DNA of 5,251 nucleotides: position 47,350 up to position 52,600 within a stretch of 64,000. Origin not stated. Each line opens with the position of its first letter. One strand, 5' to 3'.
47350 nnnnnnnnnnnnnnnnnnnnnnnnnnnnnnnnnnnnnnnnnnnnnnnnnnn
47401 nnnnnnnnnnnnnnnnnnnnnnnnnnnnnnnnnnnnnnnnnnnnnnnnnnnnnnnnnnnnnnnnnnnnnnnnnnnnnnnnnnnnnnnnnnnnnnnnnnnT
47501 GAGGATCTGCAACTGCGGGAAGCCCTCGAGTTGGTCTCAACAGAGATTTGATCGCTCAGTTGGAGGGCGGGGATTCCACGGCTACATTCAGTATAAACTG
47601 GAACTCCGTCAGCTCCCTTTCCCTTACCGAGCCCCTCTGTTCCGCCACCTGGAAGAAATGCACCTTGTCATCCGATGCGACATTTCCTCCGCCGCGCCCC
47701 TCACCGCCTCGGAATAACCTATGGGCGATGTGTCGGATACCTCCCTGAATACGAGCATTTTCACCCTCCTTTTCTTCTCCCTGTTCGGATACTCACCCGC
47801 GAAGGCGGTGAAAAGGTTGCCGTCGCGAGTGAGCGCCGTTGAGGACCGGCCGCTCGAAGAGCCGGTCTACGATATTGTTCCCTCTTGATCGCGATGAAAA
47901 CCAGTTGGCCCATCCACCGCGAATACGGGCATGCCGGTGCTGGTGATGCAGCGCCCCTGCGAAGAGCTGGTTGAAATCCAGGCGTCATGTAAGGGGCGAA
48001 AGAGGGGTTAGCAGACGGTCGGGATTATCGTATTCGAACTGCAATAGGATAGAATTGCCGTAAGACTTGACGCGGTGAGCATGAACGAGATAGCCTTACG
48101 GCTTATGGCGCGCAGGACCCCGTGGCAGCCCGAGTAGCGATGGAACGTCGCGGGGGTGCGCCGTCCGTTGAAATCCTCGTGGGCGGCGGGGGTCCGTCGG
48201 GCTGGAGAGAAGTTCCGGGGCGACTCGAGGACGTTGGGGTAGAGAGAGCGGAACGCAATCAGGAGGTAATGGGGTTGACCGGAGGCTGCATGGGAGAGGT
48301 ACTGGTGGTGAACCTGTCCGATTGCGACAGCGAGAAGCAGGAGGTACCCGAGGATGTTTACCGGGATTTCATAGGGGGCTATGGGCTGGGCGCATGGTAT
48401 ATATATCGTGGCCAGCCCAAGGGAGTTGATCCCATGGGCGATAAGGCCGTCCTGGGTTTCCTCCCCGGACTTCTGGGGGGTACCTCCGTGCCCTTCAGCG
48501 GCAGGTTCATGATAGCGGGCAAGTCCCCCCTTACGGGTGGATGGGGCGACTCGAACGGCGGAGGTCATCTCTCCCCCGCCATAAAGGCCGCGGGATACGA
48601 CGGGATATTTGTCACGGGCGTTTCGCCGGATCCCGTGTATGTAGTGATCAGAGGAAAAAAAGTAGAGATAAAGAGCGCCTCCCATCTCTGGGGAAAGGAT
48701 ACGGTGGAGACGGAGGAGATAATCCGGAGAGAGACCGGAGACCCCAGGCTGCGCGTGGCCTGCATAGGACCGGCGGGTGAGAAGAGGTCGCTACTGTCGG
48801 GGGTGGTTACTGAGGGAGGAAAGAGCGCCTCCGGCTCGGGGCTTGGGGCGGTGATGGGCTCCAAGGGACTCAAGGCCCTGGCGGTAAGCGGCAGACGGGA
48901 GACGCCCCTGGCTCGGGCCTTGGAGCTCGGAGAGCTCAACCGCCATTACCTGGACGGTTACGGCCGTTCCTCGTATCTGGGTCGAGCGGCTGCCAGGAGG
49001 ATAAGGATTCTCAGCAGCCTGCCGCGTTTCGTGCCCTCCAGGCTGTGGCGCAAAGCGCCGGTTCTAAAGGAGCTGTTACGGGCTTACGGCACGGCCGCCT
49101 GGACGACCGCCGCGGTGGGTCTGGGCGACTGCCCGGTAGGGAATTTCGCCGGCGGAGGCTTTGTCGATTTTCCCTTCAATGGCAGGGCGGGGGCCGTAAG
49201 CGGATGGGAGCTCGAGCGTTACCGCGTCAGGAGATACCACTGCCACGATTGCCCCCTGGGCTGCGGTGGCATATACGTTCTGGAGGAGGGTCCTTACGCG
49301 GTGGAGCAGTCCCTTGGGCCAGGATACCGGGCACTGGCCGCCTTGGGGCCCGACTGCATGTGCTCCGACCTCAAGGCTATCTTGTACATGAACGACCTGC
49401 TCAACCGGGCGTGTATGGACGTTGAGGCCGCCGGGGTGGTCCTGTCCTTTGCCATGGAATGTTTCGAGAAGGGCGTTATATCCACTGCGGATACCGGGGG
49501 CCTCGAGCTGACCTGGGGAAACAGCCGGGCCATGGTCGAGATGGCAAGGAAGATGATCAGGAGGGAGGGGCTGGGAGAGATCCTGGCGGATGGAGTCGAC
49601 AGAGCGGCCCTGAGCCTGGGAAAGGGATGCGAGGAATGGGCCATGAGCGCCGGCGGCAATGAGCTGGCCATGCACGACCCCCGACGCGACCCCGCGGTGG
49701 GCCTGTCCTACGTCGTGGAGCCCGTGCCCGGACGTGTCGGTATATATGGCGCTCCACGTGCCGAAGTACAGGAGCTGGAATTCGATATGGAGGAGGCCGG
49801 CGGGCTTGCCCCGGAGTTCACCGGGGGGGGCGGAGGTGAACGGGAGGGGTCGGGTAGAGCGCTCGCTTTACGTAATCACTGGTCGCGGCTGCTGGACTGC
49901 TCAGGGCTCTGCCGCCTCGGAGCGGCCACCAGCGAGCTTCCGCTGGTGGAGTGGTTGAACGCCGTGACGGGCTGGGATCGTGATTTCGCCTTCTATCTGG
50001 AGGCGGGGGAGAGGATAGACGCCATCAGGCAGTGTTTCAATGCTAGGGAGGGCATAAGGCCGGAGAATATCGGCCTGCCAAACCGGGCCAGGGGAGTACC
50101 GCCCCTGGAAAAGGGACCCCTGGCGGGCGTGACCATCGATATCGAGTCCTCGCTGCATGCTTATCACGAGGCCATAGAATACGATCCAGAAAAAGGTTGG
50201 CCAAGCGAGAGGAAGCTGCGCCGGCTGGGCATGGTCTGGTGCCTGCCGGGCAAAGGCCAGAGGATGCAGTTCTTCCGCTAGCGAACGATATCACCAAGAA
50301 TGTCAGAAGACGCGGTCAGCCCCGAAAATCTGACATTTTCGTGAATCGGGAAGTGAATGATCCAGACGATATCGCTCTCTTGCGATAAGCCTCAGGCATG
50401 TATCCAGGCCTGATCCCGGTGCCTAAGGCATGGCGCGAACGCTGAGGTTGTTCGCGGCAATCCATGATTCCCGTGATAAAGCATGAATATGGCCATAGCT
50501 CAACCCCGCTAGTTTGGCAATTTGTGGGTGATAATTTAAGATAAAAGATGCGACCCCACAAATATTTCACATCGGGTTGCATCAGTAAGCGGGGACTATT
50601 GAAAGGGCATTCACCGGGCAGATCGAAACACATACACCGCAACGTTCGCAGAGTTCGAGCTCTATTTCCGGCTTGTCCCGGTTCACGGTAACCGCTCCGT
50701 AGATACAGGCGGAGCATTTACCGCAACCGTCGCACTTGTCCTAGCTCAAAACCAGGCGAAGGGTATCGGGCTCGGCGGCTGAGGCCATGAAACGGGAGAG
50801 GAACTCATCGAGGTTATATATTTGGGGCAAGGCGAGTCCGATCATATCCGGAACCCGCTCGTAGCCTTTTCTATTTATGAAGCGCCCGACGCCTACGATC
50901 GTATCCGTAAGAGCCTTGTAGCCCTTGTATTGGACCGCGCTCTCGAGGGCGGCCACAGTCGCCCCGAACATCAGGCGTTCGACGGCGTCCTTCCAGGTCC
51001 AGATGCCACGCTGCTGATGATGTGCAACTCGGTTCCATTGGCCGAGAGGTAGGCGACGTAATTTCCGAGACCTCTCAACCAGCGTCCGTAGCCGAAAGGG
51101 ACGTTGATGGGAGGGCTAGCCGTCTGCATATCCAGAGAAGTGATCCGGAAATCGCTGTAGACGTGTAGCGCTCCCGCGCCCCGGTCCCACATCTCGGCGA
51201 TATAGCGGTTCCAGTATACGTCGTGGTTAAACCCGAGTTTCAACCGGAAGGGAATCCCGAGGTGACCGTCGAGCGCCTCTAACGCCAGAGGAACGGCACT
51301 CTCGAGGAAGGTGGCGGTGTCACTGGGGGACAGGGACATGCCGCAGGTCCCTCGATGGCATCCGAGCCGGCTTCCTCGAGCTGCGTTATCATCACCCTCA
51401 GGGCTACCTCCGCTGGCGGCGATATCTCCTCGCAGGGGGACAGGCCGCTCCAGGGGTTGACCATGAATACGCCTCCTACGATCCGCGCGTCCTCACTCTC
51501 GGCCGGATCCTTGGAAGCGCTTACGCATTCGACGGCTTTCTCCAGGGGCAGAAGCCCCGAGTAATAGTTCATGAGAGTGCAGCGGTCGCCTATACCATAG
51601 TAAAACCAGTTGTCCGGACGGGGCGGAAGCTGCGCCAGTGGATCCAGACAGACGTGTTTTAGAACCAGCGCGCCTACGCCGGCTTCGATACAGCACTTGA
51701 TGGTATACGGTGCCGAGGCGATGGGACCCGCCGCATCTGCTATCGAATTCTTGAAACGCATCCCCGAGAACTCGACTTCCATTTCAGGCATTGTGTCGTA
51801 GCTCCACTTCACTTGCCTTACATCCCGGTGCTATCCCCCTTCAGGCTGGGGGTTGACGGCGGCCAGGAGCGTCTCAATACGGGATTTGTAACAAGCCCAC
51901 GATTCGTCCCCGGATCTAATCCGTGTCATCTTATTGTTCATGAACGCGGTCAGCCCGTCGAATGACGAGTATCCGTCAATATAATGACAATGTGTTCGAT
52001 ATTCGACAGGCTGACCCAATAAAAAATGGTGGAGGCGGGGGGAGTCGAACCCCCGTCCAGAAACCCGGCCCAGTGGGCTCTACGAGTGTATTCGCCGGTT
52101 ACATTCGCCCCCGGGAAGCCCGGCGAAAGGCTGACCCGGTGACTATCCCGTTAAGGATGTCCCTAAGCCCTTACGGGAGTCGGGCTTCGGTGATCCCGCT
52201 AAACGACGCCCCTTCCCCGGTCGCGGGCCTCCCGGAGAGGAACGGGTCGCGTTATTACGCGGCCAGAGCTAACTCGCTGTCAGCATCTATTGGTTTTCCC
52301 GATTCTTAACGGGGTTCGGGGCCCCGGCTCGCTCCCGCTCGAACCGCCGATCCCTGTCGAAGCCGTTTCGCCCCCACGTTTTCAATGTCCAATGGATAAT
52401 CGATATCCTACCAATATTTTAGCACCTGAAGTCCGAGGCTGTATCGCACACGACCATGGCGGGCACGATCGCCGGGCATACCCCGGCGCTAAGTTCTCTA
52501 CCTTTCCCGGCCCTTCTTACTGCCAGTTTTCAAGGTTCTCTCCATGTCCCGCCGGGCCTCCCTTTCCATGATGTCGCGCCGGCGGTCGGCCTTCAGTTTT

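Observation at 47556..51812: Cluster of two further disrupted genes (dodecin, PreA-like flavoprotein-ferredoxin) flanking an intact tungsten-type AOR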

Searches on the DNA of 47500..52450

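Call 72: search_rna_families(source=window, start=47500, end=52450, threshold=evalue, max_evalue=1)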
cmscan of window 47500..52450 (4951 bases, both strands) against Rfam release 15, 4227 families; matches with E-value up to 1: 4.
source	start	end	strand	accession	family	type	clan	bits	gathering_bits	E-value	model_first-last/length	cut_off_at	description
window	52027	52375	-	RF00023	tmRNA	Gene;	CL00001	169.9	47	1.6e-68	1-374/374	no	transfer-messenger RNA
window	51900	52054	-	RF04321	tmRNA_permuted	Gene;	-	28.9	47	0.0041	36-98/213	no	permuted transfer-messenger RNA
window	52255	52450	-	RF04321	tmRNA_permuted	Gene;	-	25.9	47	0.019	79-213/213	5'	permuted transfer-messenger RNA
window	49018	49184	+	RF03069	malK-I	Cis-reg;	-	21.9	60.3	0.75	1-181/181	no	malK-I RNA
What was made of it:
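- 47765..48274 (.): 510-bp divergent spacer between dodecin and AOR. No recognisable gene relic or RNA element was found. Call 72 (Rfam at E<=1).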

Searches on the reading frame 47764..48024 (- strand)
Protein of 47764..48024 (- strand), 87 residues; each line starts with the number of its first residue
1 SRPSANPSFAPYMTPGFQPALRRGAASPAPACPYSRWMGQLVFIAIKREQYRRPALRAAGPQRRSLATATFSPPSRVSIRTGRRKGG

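Call 63: search_protein_families(library=pfam, proteins=[window:47764-48024:-], max_evalue=1)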
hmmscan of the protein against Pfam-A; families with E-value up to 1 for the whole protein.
seq(87 aa): 1 family
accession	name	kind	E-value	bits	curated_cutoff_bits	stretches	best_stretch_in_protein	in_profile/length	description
PF19533.4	Rab3-GAP_cat_C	-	0.23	11.7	27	1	25-55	165-194/203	Rab3 GTPase-activating protein catalytic subunit C-terminal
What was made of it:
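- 47765..48274 (.): Call 63 (Pfam on six-frame peptides).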

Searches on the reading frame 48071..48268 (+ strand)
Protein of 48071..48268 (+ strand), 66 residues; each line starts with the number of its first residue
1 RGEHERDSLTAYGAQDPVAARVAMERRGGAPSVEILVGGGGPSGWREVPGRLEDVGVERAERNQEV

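Call 63: search_protein_families(library=pfam, proteins=[window:48071-48268:+], max_evalue=1)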
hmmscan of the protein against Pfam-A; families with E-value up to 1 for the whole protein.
seq(66 aa): 1 family
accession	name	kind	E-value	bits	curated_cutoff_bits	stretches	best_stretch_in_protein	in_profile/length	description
PF02310.24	B12-binding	-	0.047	14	32.1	1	9-43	57-92/121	B12 binding domain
